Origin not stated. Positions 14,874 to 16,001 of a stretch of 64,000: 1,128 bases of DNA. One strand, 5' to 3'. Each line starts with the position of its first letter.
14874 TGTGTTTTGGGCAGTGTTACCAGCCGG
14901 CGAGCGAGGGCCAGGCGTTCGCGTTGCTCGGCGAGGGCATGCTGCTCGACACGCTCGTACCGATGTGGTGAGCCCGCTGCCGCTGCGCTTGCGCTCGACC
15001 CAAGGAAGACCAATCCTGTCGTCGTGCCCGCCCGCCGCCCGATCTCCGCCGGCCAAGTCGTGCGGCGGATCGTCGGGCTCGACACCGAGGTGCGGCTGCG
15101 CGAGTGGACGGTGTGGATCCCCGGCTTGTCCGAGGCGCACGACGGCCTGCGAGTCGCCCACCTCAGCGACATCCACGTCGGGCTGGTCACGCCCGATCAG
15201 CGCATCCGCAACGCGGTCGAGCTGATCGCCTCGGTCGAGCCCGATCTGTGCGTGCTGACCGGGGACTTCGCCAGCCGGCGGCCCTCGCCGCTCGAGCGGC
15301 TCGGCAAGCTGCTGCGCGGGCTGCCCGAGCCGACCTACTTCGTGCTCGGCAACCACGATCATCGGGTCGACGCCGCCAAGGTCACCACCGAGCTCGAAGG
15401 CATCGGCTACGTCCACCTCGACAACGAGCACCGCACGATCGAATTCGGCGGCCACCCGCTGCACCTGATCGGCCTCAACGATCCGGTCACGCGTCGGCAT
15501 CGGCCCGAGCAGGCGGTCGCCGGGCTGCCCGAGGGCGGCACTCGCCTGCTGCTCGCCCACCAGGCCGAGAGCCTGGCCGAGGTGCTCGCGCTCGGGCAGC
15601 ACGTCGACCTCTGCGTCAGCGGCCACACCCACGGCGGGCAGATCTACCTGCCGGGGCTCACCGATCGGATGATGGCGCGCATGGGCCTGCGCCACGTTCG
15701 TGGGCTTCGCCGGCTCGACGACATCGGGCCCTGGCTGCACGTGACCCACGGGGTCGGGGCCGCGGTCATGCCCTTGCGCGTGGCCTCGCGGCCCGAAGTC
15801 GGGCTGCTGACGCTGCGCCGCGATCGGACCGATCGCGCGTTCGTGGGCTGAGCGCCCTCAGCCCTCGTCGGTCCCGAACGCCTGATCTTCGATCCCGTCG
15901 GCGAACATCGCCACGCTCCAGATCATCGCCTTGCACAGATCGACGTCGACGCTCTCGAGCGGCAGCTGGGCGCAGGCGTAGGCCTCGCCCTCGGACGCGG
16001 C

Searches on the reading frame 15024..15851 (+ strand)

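Call 71: search_protein_families(library=pfam, proteins=[window:15024-15851:+], max_evalue=0.001)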
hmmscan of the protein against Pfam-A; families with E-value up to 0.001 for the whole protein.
window:15024-15851:+ (275 aa): 2 families
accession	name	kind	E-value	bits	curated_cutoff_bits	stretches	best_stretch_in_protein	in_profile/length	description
PF00149.33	Metallophos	-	2.5e-13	51.3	21.5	1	42-204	1-190/191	Calcineurin-like phosphoesterase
PF12850.12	Metallophos_2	-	1.2e-10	42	27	1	43-204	2-118/154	Calcineurin-like phosphoesterase superfamily domain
